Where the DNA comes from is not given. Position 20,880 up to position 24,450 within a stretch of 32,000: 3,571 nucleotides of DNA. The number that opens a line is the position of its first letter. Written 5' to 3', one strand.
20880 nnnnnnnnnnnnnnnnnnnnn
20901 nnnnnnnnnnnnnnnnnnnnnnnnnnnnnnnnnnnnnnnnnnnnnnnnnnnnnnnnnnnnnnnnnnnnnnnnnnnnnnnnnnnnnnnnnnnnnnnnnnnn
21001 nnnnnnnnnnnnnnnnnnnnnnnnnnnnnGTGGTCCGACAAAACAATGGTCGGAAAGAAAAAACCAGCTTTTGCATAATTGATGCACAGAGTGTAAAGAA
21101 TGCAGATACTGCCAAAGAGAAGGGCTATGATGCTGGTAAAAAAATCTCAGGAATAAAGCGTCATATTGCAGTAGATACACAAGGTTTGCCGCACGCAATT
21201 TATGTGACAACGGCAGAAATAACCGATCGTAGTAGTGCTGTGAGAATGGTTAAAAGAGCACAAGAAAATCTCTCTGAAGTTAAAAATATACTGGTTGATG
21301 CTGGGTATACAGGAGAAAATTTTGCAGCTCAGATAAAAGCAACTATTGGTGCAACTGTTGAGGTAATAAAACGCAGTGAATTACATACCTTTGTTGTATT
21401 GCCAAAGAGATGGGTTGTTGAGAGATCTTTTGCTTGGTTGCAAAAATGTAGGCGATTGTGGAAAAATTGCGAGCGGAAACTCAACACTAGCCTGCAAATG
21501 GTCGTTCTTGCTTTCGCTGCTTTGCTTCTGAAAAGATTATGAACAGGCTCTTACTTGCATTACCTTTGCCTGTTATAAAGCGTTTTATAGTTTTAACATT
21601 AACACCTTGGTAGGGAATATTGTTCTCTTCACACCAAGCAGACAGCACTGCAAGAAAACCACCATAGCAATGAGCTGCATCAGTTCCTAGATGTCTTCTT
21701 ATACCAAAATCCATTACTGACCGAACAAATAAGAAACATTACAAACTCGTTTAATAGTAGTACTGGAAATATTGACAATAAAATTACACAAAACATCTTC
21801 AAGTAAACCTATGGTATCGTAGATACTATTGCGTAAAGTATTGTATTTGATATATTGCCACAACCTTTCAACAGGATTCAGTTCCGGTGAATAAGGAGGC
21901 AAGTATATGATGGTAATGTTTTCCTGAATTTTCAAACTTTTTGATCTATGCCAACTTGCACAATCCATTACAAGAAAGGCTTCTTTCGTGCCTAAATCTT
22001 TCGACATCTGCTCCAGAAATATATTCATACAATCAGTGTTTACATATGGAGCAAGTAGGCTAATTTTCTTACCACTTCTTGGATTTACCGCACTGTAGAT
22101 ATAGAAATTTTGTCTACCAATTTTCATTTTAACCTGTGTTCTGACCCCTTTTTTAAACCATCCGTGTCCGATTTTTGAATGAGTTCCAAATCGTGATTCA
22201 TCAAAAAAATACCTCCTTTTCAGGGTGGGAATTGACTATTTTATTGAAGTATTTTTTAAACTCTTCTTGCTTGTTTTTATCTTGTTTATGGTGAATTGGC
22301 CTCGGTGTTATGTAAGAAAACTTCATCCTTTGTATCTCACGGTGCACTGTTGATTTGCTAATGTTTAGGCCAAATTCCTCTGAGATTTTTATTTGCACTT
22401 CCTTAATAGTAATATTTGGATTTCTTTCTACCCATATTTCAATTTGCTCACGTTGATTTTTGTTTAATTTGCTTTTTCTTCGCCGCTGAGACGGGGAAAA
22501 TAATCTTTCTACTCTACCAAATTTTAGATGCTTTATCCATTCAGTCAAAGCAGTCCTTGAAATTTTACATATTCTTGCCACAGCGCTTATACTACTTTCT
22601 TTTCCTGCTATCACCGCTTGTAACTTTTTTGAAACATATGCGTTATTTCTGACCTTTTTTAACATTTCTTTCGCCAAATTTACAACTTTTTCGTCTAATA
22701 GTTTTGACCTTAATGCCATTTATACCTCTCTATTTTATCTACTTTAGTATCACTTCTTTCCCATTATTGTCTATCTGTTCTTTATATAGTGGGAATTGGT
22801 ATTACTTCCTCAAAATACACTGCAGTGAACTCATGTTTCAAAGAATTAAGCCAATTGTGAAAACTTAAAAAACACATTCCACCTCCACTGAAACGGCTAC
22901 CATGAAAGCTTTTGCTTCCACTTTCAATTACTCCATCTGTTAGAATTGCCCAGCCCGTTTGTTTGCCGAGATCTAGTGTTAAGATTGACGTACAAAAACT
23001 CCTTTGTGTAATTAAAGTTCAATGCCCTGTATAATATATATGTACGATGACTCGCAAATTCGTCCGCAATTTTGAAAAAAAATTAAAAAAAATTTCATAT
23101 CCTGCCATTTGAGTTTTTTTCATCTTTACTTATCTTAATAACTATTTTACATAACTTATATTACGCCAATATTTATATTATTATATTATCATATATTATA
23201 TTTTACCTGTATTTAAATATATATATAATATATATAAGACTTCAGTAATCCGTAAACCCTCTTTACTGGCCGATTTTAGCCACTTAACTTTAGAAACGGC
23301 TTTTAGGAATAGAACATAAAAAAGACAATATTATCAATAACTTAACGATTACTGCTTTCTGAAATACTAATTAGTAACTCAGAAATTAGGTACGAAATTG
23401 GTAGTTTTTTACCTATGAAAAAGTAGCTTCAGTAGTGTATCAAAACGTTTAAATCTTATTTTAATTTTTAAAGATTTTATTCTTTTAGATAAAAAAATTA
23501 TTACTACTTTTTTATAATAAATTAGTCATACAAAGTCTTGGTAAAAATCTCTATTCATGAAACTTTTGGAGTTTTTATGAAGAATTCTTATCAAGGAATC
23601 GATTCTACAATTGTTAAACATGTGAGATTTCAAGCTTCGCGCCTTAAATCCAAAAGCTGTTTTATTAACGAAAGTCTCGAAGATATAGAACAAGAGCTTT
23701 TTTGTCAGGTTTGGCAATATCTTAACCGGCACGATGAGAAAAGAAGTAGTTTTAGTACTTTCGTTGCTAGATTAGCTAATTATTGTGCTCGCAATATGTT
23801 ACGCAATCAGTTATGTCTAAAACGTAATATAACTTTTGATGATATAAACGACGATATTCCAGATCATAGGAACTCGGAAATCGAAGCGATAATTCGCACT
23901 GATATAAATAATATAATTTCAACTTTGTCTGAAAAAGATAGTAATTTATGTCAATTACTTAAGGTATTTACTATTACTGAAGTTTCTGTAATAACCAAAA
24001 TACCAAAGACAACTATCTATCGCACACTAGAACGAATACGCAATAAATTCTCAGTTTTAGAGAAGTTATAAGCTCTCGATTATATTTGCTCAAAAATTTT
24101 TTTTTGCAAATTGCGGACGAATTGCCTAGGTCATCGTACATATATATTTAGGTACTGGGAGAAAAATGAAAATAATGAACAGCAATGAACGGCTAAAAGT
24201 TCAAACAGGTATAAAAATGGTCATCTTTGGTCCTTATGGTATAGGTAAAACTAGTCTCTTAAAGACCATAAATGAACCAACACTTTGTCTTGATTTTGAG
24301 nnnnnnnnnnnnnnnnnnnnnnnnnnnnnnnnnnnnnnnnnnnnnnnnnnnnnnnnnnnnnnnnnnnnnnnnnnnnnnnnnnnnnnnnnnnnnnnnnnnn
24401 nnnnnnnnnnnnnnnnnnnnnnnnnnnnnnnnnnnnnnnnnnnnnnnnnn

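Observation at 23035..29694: A 35-bp motif occurs three times, each upstream of and oriented toward a phage gene block: candidate promoters for the prophage ECF-like sigma factor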

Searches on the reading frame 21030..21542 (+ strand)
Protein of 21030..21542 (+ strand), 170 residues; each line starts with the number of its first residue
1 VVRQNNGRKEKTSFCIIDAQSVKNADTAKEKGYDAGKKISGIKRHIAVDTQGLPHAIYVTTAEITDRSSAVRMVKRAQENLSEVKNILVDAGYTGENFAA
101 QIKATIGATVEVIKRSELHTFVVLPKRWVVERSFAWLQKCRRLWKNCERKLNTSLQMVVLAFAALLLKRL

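Call 22: search_protein_families(library=pfam, proteins=[window:21030-21542:+], max_evalue=0.01)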
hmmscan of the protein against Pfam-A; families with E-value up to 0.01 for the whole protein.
window:21030-21542:+ (170 aa): 4 families
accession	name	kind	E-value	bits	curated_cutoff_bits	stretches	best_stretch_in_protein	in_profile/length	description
PF01609.27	DDE_Tnp_1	-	3.8e-28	99.1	23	1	11-166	3-200/200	Transposase DDE domain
PF13586.12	DDE_Tnp_1_2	-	2.7e-11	44.2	29.2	1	88-167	2-85/86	Transposase DDE domain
PF13359.12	DDE_Tnp_4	-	0.00072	19.7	24.8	1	28-165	16-156/158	DDE superfamily endonuclease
PF13612.12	DDE_Tnp_1_3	-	0.0029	18.1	27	1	31-131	35-135/155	Transposase DDE domain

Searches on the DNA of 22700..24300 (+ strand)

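Call 11: search_dna_similar(query=window:22700-24300:+, collection=phages, mode=distant)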
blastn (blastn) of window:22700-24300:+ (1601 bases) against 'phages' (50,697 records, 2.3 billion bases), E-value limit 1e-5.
Records with a match: 11; places in all: 21; records where one place covers at least 80% of the query: 2.
Best place of each record, by identity: >=99% 1; 95-99% 2; 90-95% 1; 80-90% 3; 60-80% 4.
By first word of the organism name: Wolbachia 11.
By host as written in the record: Wolbachia endosymbiont wVitA of Nasonia vitripennis 3; Wolbachia endosymbiont of Simulium squamosum 2; Wolbachia sp. wMel_KL 1; wVitA Wolbachia of Nasonia vitripennis 1; - 1; Wolbachia endosymbiont wVitB of Nasonia vitripennis 1; Wolbachia sp. wMel_AMD 1; Allonemobius socius 1.
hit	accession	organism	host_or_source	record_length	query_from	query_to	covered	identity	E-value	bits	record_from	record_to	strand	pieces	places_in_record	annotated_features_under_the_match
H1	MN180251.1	Wolbachia phage WO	Wolbachia sp. wMel_KL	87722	105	1601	94%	97.5%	0e+0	2532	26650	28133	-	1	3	hypothetical protein (x2) | methyl-accepting chemotaxis protein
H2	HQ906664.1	Wolbachia endosymbiont wVitA of Nasonia vitripennis phage ...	Wolbachia endosymbiont wVitA of Nasonia ...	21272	103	1601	94%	95.6%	0e+0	2415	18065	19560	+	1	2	record has no annotation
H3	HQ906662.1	Wolbachia endosymbiont wVitA of Nasonia vitripennis phage ...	Wolbachia endosymbiont wVitA of Nasonia ...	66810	872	1600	46%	67.8%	2e-62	247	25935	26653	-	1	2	sigma-70 domain protein | putative methyl accepting chemotaxis protein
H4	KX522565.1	Wolbachia phage WO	wVitA Wolbachia of Nasonia vitripennis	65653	872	1600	46%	67.8%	2e-62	247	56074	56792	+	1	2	RNA polymerase sigma factor | hypothetical protein (x2)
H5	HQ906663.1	Wolbachia endosymbiont wVitA of Nasonia vitripennis phage ...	Wolbachia endosymbiont wVitA of Nasonia ...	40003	103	290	12%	90.4%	3e-66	259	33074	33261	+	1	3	record has no annotation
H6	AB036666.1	Wolbachia phage WO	-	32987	103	290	12%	86.2%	9e-55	221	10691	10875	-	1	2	gp11: hypothetical protein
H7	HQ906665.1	Wolbachia endosymbiont wVitB of Nasonia vitripennis phage ...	Wolbachia endosymbiont wVitB of Nasonia ...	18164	1400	1600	13%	76.3%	5e-32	145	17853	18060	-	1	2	putative methyl accepting chemotaxis protein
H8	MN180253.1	Wolbachia phage WO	Wolbachia sp. wMel_AMD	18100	1467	1601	8%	100.0%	8e-62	244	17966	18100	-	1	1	methyl-accepting chemotaxis protein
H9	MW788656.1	Wolbachia phage WO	Allonemobius socius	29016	1470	1600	8%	80.5%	8e-24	118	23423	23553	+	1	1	hypothetical protein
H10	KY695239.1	Wolbachia phage sr1WOdamA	Wolbachia endosymbiont of Simulium ...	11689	146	280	8%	76.3%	4e-15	91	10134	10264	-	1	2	record has no annotation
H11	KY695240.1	Wolbachia phage sr1WOdamA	Wolbachia endosymbiont of Simulium ...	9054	1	103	6%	88.5%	1e-27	131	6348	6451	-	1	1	record has no annotation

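Call 12: get_annotated_region(hit=H4, flank=9000)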
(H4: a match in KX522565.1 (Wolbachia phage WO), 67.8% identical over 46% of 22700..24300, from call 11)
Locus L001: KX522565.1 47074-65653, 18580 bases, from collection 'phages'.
description: Wolbachia phage WO, complete genome.
organism: Wolbachia phage WO (NCBI taxid 112596)
taxonomy: Viruses; Duplodnaviria; Heunggongvirae; Uroviricota; Caudoviricetes
host: wVitA Wolbachia of Nasonia vitripennis; source: -; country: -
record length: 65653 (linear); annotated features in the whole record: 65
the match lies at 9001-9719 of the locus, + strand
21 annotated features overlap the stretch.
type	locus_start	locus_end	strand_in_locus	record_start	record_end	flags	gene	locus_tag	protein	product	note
CDS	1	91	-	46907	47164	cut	-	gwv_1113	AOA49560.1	tail chaperone protein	tail chaperone protein gpG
CDS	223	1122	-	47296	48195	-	-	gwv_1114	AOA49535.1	transposase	-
CDS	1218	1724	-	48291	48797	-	-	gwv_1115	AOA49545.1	major tail tube protein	-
CDS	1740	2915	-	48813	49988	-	-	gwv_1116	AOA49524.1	tail sheath family protein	-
CDS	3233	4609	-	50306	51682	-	-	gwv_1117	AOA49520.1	hypothetical protein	-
CDS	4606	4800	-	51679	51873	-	-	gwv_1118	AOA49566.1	hypothetical protein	-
CDS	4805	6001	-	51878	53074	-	-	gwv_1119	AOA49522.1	hypothetical protein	-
CDS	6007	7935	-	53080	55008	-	-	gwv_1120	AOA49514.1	hypothetical protein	-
CDS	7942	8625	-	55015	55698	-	-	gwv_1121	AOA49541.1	hypothetical protein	-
CDS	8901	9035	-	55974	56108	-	-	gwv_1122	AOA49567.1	hypothetical protein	-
CDS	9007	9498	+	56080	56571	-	-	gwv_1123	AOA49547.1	RNA polymerase sigma factor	RNA polymerase sigma factor, sigma-70 family protein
CDS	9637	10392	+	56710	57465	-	-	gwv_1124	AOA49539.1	hypothetical protein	AAA24 phage related protein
CDS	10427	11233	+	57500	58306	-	-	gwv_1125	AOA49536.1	hypothetical protein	AAA25 phage related protein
CDS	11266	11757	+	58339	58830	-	-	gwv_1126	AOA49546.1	hypothetical protein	-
CDS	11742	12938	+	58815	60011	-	-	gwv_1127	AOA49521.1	hypothetical protein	AAA25 phage related protein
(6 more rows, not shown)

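Call 13: get_annotated_region(hit=H1, flank=9000)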
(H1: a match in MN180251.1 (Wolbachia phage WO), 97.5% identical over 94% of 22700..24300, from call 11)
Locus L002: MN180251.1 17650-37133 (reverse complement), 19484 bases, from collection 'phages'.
description: UNVERIFIED: Wolbachia phage WO isolate Seq2wOMel_KL2 genomic sequence.
organism: Wolbachia phage WO (NCBI taxid 112596)
taxonomy: Viruses; Duplodnaviria; Heunggongvirae; Uroviricota; Caudoviricetes
host: Wolbachia sp. wMel_KL; source: Drosophila melanogaster; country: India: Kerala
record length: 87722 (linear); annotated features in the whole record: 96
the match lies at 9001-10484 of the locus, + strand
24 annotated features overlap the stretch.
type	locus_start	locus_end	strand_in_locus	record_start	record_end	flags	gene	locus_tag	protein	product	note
CDS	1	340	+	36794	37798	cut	-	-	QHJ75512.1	hypothetical protein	elements of external origin; phage-related functions and prophages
CDS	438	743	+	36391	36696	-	-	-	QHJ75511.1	hypothetical protein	-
CDS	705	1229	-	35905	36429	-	-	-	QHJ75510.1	head-tail preconnector protein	head-tail preconnector protein GP5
CDS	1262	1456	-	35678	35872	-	-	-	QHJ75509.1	portal protein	-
CDS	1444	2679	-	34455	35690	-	-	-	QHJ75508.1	portal protein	-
CDS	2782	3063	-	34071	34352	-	-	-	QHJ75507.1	RelE/StbE replicon stabilization toxin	-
CDS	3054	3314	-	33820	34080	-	-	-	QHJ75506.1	RelB/StbD replicon stabilization protein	RelB/StbD replicon stabilization protein (antitoxin to RelE/StbE)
CDS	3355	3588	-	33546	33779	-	-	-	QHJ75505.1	hypothetical protein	-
CDS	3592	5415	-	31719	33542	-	-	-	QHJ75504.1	terminase large subunit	-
CDS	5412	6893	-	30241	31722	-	-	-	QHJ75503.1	hypothetical protein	-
CDS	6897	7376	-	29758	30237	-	-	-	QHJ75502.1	hypothetical protein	-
CDS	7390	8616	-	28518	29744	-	-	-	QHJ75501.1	DNA methylase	-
CDS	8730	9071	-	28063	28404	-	-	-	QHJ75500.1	hypothetical protein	-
CDS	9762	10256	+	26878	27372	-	-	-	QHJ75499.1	hypothetical protein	-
CDS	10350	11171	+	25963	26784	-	-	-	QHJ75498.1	methyl-accepting chemotaxis protein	Methyl-accepting chemotaxis protein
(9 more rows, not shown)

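Call 81: search_rna_families(source=window, start=23000, end=23650, threshold=evalue, max_evalue=1)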
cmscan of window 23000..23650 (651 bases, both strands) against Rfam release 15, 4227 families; matches with E-value up to 1: 0.
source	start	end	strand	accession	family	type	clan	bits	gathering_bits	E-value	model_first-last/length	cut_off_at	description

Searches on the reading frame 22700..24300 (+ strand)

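Call 22: search_protein_families(library=pfam, proteins=[L001:18187-18579:+], max_evalue=0.01)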
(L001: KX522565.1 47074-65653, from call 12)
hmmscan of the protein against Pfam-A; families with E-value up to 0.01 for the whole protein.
L001:18187-18579:+ (131 aa): 1 family
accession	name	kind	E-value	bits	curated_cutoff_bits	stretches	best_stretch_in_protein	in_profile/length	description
PF02075.23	RuvC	-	0.007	16.7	22.2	1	43-125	48-125/148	Crossover junction endodeoxyribonuclease RuvC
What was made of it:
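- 22803..22991 (-): 5' fragment of the RuvC-like gene driven by copy 1. It is interrupted by an IS at 21700-22803, and the remainder lies at 21499-21702. Weak Pfam RuvC match for the WOVitA1 ortholog (call 22).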

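Call 61: search_protein_families(library=ncbifam, proteins=[L001:9007-9495:+], max_evalue=1)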
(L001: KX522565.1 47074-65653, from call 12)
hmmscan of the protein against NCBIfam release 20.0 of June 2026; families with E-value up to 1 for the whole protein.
L001:9007-9495:+ (163 aa): 20 families
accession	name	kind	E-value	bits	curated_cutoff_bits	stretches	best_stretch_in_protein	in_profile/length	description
TIGR02937.1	sigma70-ECF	superfamily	1.3e-09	37.9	42.9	1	21-159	11-161/165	sigma-70 family RNA polymerase sigma factor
NF009168.0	PRK12515.1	subfamily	9.2e-08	31.8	236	1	35-161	48-177/189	RNA polymerase sigma factor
TIGR02985.1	Sig70_bacteroi1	subfamily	2.7e-07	30.9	126.4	1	17-153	7-152/162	RNA polymerase sigma-70 factor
NF009172.0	PRK12519.1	subfamily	2.7e-07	30.3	222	1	37-150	57-176/194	RNA polymerase sigma factor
NF009183.0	PRK12531.1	equivalog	8.4e-06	25.7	353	1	39-153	53-179/194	RNA polymerase sigma factor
NF058625.1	sigma_PG0214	equivalog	0.00015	21.5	130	1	37-158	32-156/170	GFO_1088 family ECF-type sigma factor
NF009171.0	PRK12518.1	equivalog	0.0013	18.5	208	1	34-158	51-179/191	RNA polymerase sigma factor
NF009187.0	PRK12535.1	equivalog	0.0013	18.4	290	1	38-149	54-168/197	RNA polymerase sigma factor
NF007228.0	PRK09646.1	subfamily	0.0014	18.3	226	1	37-162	58-186/194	ECF RNA polymerase sigma factor SigK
NF009189.0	PRK12537.1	equivalog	0.0021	17.6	261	1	36-89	50-100/182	RNA polymerase sigma factor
NF009195.0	PRK12543.1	subfamily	0.0038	16.7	197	1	35-157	46-176/192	RNA polymerase sigma factor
TIGR01764.1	excise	domain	0.0039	17.5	28.8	1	133-153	3-23/49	excisionase family DNA-binding protein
TIGR02989.1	Sig-70_gvs1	subfamily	0.013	15.4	124.55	1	36-159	28-154/158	RNA polymerase sigma-70 factor, Rhodopirellula/Verrucomicrobium family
NF009178.0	PRK12526.1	equivalog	0.019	14.5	301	1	39-127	73-168/211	RNA polymerase sigma factor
NF005248.0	PRK06759.1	equivalog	0.024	14.4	133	1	46-158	40-149/156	RNA polymerase factor sigma-70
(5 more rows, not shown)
